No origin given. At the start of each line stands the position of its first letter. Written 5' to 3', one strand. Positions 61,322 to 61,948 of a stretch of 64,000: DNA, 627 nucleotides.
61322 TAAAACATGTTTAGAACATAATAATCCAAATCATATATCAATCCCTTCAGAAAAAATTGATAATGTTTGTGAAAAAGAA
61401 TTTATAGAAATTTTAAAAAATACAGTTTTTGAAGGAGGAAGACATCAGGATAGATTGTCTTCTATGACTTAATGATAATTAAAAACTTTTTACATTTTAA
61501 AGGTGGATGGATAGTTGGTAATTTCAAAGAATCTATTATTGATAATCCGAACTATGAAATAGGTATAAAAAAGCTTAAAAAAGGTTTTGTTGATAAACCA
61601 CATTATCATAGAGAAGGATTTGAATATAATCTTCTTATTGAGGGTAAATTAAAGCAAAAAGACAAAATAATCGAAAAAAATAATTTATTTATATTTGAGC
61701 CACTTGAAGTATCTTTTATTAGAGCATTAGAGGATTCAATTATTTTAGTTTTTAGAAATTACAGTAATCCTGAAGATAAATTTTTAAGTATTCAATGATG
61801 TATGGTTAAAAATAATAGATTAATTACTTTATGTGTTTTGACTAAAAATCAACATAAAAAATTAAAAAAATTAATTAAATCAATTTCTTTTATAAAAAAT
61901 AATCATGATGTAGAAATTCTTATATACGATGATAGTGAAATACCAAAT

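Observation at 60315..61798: Nucleotidyltransferase-RpiB/LacAB isomerase fusion followed by a small cupin: candidate novel nucleotide-sugar pathway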

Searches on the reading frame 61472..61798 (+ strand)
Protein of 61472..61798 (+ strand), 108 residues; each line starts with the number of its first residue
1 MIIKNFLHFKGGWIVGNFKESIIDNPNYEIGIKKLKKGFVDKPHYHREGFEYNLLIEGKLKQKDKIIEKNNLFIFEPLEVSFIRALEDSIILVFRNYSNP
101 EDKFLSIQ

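Call 3: search_protein_families(library=pfam, proteins=[window:61472-61798:+], max_evalue=0.01)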
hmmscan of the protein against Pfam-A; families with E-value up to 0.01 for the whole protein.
window:61472-61798:+ (108 aa): 0 families

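Call 4: search_protein_families(library=ncbifam, proteins=[window:61472-61798:+], max_evalue=0.01)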
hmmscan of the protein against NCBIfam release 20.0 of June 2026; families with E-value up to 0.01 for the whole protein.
window:61472-61798:+ (108 aa): 0 families

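Call 30: find_encoding_contigs(protein=window:61472-61798:+, flank=10000, max_places=3)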
Protein window:61472-61798:+ (108 aa): 3 contigs read that carry it; 3 places shown.
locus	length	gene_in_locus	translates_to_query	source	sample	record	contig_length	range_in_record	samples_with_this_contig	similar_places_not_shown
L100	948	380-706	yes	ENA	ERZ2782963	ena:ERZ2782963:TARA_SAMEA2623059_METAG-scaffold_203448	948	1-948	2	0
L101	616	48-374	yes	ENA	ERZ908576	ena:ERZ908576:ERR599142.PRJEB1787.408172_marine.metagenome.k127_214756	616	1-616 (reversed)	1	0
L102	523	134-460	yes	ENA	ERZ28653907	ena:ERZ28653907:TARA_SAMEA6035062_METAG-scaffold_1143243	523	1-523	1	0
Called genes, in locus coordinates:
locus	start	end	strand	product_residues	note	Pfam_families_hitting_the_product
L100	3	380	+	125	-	?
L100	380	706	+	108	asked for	-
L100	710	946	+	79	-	?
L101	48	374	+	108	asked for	-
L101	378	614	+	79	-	?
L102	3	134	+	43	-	?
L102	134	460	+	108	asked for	-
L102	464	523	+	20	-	?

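Call 44: find_homologous_proteins(query=window:61472-61795:+, max_evalue=0.001)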
Query window:61472-61795:+ (108 aa): 2 proteins with E <= 0.001 among 2 candidates.
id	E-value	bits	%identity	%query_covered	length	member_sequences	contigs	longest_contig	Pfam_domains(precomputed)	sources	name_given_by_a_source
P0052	1.6e-62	226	96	100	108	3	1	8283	-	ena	-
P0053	1.9e-40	155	66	96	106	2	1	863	-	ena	-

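Call 45: find_encoding_contigs(protein=P0052, flank=10000, max_places=3)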
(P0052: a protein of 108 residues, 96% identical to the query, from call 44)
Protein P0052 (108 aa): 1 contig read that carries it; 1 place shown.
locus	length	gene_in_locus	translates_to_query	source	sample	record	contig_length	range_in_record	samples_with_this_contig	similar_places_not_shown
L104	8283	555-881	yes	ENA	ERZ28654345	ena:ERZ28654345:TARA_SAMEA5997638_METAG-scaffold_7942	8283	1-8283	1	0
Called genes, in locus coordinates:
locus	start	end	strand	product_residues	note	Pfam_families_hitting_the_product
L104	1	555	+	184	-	?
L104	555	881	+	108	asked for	-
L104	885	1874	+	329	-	-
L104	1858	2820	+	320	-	PF13489:Methyltransf_23, PF13847:Methyltransf_31, PF08241:Methyltransf_11, PF08242:Methyltransf_12, PF13649:Methyltransf_25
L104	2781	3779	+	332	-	PF01370:Epimerase, PF16363:GDP_Man_Dehyd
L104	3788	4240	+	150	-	-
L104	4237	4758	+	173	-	-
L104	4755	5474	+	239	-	-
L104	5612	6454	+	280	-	PF08241:Methyltransf_11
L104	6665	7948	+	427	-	PF08421:Methyltransf_13, PF13489:Methyltransf_23, PF08484:Methyltransf_14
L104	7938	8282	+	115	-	?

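Call 50: search_solved_structures(query=A2, max_evalue=10, show_alignments=3)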
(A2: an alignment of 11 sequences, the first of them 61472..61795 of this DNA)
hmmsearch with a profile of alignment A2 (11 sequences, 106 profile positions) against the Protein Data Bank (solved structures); distinct sequences matched with E-value up to 10: 33.
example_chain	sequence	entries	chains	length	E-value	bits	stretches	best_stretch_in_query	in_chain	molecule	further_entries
6l9i_A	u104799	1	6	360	0.00043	23.7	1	28-63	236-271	Oxalate decarboxylase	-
2vqa_A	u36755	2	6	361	0.00048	23.5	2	32-62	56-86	SLL1358 PROTEIN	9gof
6ufi_A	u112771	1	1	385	0.00068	23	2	31-62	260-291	Cupin domain-containing protein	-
7zvy_G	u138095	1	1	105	0.00095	22.6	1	35-95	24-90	Cupin_2 domain-containing protein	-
7zvy_E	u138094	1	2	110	0.0011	22.4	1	35-95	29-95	Cupin_2 domain-containing protein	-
7zvy_B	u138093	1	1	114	0.0012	22.3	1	35-95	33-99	Cupin_2 domain-containing protein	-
7zvy_A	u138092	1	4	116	0.0012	22.2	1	35-95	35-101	Cupin_2 domain-containing protein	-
5hi0_A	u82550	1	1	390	0.0014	22.1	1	31-62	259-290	Oxalate decarboxylase OxdC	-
2uy8_A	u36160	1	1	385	0.0015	21.9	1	31-62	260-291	OXALATE DECARBOXYLASE OXDC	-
3s0m_A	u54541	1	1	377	0.0016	21.9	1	31-62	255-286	Oxalate decarboxylase oxdC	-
7zvm_A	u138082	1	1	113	0.0017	21.8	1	35-84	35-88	Mannose-6-phosphate isomerase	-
5vg3_A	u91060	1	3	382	0.0017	21.7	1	31-62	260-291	Oxalate decarboxylase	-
1j58_A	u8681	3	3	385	0.0018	21.7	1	31-62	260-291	YVRK PROTEIN | OXALATE DECARBOXYLASE OXDC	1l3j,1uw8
2uyb_A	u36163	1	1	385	0.0018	21.7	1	31-62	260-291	OXALATE DECARBOXYLASE OXDC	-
2v09_A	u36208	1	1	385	0.0019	21.6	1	31-62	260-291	OXALATE DECARBOXYLASE OXDC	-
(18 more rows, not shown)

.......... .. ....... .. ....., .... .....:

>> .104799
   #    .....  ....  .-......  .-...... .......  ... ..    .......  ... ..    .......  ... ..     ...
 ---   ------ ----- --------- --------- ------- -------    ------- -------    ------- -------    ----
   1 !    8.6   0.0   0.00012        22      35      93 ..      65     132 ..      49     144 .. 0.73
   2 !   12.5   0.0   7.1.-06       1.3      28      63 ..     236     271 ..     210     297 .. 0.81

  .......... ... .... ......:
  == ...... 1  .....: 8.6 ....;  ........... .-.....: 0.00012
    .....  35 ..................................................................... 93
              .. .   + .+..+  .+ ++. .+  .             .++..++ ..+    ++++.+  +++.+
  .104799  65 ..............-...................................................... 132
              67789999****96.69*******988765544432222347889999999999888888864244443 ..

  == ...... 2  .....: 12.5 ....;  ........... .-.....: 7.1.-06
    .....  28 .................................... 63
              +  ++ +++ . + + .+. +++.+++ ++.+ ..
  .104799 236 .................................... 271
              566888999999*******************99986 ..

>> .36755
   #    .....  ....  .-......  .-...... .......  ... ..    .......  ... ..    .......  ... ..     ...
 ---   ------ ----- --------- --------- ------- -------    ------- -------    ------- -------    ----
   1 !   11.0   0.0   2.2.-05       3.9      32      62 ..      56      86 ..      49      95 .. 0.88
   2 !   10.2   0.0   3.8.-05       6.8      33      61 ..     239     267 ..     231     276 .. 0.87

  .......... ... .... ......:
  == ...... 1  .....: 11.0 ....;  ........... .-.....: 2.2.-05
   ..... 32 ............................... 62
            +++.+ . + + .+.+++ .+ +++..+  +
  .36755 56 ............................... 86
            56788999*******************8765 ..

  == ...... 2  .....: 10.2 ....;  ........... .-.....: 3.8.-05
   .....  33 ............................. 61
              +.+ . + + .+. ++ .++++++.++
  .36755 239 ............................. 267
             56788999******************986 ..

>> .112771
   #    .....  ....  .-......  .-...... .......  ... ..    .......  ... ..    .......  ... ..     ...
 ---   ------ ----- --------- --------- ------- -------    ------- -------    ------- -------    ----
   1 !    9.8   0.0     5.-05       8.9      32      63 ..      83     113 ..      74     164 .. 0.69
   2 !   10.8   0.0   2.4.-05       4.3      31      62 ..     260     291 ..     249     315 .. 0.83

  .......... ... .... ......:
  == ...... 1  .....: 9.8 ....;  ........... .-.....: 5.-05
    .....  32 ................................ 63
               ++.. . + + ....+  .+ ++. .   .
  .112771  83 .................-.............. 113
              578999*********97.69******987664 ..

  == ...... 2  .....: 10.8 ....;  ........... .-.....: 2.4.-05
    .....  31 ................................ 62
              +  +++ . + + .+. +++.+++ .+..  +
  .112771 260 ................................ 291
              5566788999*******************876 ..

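Call 52: search_solved_structures(query=L104:3788-4237:+, max_evalue=10, show_alignments=2)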
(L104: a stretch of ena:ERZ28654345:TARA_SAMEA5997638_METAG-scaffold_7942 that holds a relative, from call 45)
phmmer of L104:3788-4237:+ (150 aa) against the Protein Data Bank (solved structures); distinct sequences matched with E-value up to 10: 2.
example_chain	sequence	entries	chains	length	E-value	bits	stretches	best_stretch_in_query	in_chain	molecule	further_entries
4ni2_A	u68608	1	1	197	1.3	11.9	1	106-143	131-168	Guanylate cyclase soluble subunit alpha-3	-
3uvj_A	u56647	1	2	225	1.6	11.6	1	106-143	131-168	Guanylate cyclase soluble subunit alpha-3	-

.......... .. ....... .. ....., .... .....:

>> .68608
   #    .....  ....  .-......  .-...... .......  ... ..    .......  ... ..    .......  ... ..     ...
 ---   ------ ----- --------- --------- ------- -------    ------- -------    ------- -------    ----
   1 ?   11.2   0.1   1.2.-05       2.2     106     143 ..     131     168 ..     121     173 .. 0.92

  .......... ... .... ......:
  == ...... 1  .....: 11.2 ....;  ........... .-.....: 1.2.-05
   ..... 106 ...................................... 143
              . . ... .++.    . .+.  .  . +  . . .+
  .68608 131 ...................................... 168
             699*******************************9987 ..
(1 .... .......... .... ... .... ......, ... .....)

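Call 53: search_solved_structures(query=L104:4237-4755:+, max_evalue=1, show_alignments=1)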
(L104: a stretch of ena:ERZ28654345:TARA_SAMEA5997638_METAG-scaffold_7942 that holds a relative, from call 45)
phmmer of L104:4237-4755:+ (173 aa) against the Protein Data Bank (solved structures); distinct sequences matched with E-value up to 1: 22.
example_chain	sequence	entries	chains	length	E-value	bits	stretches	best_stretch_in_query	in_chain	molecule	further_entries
3n1u_A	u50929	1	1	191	3.6e-10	43.2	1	4-148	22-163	Hydrolase, HAD superfamily, subfamily III A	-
4nav_D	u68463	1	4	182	8.6e-10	42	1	6-146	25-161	HYPOTHETICAL PROTEIN XCC279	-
2p9j_A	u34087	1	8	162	4.7e-09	39.6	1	4-147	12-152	Hypothetical protein AQ2171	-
3n07_A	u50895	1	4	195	1.2e-08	38.3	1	4-153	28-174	3-deoxy-D-manno-octulosonate 8-phosphate phosphatase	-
3e81_A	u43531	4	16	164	9.9e-07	32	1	4-149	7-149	Acylneuraminate cytidylyltransferase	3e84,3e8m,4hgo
4hgq_A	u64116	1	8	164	2.6e-06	30.7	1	4-149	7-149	Acylneuraminate cytidylyltransferase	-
3ij5_A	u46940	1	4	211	3.4e-06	30.3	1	4-147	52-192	3-deoxy-D-manno-octulosonate 8-phosphate phosphatase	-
4hgr_A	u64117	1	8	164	3.6e-06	30.2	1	4-149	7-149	Acylneuraminate cytidylyltransferase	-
1j8d_A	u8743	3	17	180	4.6e-05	26.6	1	3-110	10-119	deoxy-D-mannose-octulosonate 8-phosphate phosphatase | 3-deoxy-D-manno-octulosonate 8-phosphate phosphatase KdsC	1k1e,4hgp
4um5_A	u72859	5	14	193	0.00021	24.4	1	3-154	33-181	3-DEOXY-D-MANNO-OCTULOSONATE 8-PHOSPHATE PHOSPHATASE KDSC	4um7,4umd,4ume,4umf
3mn1_A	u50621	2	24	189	0.00029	24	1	6-152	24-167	probable yrbi family phosphatase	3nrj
3i6b_A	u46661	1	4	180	0.00088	22.4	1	4-146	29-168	3-deoxy-D-manno-octulosonate 8-phosphate phosphatase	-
2r8e_A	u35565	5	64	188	0.00097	22.3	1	4-147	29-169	3-deoxy-D-manno-octulosonate 8-phosphate phosphatase | YrbI from Escherichia coli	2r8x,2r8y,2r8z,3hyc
7t35_A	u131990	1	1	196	0.0023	21.1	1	4-147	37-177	3-deoxy-D-manno-octulosonate 8-phosphate phosphatase KdsC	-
4hgn_A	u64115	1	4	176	0.0029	20.7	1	85-123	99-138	2-keto-3-deoxy-D-manno-octulosonate 8-phosphate phosphohydrolase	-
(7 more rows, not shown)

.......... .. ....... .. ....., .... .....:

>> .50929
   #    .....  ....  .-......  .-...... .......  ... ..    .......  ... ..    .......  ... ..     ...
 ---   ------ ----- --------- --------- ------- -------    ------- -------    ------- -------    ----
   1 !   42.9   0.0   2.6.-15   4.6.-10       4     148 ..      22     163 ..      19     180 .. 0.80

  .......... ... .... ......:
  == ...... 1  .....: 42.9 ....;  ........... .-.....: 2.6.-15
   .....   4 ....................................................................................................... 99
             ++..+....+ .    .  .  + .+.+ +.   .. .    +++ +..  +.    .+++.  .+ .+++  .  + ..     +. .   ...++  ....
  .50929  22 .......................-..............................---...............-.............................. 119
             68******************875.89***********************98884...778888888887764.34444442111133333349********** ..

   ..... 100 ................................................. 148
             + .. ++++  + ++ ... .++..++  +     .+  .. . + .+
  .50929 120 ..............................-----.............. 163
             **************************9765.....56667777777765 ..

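Call 57: search_protein_families(library=phrogs, proteins=[window:61472-61795:+, L104:3788-4237:+, L104:4237-4755:+, L104:4755-5471:+, L104:2781-3776:+], max_evalue=0.001)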
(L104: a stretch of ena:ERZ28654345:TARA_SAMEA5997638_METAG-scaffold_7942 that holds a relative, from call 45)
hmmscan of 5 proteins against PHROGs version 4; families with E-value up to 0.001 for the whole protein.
window:61472-61795:+ (108 aa): 1 family
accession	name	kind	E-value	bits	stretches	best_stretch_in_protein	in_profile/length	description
phrog_24762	-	unknown function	5e-23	82.4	1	5-106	5-106/109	-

L104:3788-4237:+ (150 aa): 1 family
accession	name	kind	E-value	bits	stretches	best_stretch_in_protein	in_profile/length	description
phrog_34507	-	unknown function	2e-22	80.8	1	1-124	7-132/167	-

L104:4237-4755:+ (173 aa): 1 family
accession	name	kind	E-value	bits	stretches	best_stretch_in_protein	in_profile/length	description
phrog_4901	-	other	0.00014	22.4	0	89-123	208-242/273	hydrolase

L104:4755-5471:+ (239 aa): 0 families

L104:2781-3776:+ (332 aa): 1 family
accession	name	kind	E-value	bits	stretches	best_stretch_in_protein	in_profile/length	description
phrog_540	-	DNA, RNA and nucleotide metabolism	4.4e-54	185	1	10-325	283-589/715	nucleotide-sugar epimerase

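Call 58: predict_structure(protein=window:61472-61795:+)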
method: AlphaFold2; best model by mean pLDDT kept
length: 108 residues; sequences in the alignment: 1
mean_pLDDT: 35.3   pTM: 0.25
mean pLDDT of the five models: 35.3, 32.2, 31.8, 30.8, 28.1
residues with pLDDT >= 90: 0; 70-90: 0; 50-70: 0; < 50: 108
segments of 3 or more residues with pLDDT < 50: 1-108
pLDDT, mean of each block of 10 residues (from residue 1): 28 31 35 35 30 36 38 39 40 40 36
secondary structure, 60 per line:
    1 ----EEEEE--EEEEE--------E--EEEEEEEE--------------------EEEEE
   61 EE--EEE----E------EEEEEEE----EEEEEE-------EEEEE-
elements in order: E5-9 E12-16 E28-35 E56-62 E65-67 E79-85 E90-95 E103-107

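Call 59: find_homologous_proteins(query=A2, max_evalue=0.001)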
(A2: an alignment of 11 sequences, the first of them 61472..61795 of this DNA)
Query A2 (11 sequences) (108 aa, profile of the alignment): 1206 proteins with E <= 0.001 among 1575 candidates; the best 120 are listed.
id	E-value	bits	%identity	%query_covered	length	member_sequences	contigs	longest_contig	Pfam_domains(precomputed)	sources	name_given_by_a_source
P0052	2.2e-41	158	96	100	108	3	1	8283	-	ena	-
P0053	6.4e-41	157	66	96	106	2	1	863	-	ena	-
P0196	1.4e-39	152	51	97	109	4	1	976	-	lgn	-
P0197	9.4e-38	146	33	97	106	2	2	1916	PF07883.18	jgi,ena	jgi:quercetin dioxygenase-like cupin family protein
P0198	4.0e-37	144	37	97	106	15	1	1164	-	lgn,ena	-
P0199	5.6e-37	144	37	97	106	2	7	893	-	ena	-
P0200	4.4e-36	141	43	97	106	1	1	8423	-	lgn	-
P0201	5.3e-36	141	41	96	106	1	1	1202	-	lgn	-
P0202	5.6e-36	141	41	98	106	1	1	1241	-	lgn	-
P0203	9.0e-36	140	34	97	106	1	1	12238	-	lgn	-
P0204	1.3e-35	140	35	96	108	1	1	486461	-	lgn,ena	-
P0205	2.1e-35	139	32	96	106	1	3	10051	-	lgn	-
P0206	4.9e-35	138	35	95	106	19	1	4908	-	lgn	-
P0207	5.1e-35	138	34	97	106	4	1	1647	-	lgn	-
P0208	9.3e-35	137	45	89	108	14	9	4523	-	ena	-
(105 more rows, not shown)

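Call 65: predict_structure(alignment_id=A3)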
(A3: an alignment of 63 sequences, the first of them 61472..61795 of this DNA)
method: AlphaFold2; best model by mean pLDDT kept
length: 108 residues; sequences in the alignment: 63
mean_pLDDT: 94.9   pTM: 0.85
mean pLDDT of the five models: 94.9, 93.6, 93.0, 92.5, 83.4
residues with pLDDT >= 90: 90; 70-90: 17; 50-70: 1; < 50: 0
segments of 3 or more residues with pLDDT < 50: none
pLDDT, mean of each block of 10 residues (from residue 1): 87 91 94 97 96 99 98 98 98 96 88
secondary structure, 60 per line:
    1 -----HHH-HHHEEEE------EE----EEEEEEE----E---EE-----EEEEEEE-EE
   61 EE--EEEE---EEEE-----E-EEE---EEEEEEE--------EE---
elements in order: E13-16 E29-35 E51-57 E59-62 E65-68 E72-75 E83-85 E89-95

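Call 68: fold_search(model_id=the predicted structure, library=pdb)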
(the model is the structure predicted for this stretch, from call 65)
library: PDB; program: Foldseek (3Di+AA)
matches with E <= 10: 1779; with E <= 0.001: 256
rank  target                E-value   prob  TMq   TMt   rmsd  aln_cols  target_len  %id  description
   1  7zvm                  8.0e-06  1.00  0.65  0.68   2.7        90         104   18  Thermococcus barophilus phosphomannose isomerase protein structure at 1.6 A (released 2022-08-24)
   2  7zvy_G                1.6e-05  1.00  0.65  0.69   2.8        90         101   20  Thermococcus kadokarensis phosphomannose isomerase (released 2022-08-24)
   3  3h8u_B                1.7e-05  1.00  0.65  0.61   3.0        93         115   14  Crystal structure of uncharacterized conserved protein with double-stranded beta-helix domain (YP_001338853.1) from Kl (released 2009-05-12)
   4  7zvy_B                2.6e-05  1.00  0.65  0.64   2.7        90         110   20  Thermococcus kadokarensis phosphomannose isomerase (released 2022-08-24)
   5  4yrd_B                2.7e-05  1.00  0.57  0.20   4.0       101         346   21  Crystal structure of CapF with inhibitor 3-isopropenyl-tropolone (released 2015-10-21)
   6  4yrd_A                3.2e-05  1.00  0.57  0.21   4.0       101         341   21  Crystal structure of CapF with inhibitor 3-isopropenyl-tropolone (released 2015-10-21)
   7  9ug7_C                3.6e-05  1.00  0.65  0.42   2.7        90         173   13  Structure of sulfonamide synthase SbzM from Actinokineospora mzabensis (released 2026-03-04)
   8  5flh_A                3.6e-05  1.00  0.61  0.37   4.5       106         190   16  Free state of Ni-quercetinase (released 2016-06-01)
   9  5fq0_C                3.8e-05  1.00  0.65  0.64   1.6        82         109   17  The structure of KdgF from Halomonas sp. (released 2016-05-04)
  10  9ug7_D                3.8e-05  1.00  0.62  0.40   3.1        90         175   14  Structure of sulfonamide synthase SbzM from Actinokineospora mzabensis (released 2026-03-04)
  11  5fq0_B                4.0e-05  1.00  0.62  0.62   2.2        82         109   17  The structure of KdgF from Halomonas sp. (released 2016-05-04)
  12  5fq0_D                4.0e-05  1.00  0.57  0.57   2.3        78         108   18  The structure of KdgF from Halomonas sp. (released 2016-05-04)
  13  5fq0_A                4.2e-05  1.00  0.62  0.61   2.2        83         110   17  The structure of KdgF from Halomonas sp. (released 2016-05-04)
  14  5onn                  4.2e-05  1.00  0.65  0.53   4.8       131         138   13  Crystal Structure of Ectoine Synthase from P. lautus (released 2018-08-22)
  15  3h8u_A                4.9e-05  1.00  0.70  0.63   2.3        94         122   15  Crystal structure of uncharacterized conserved protein with double-stranded beta-helix domain (YP_001338853.1) from Kl (released 2009-05-12)
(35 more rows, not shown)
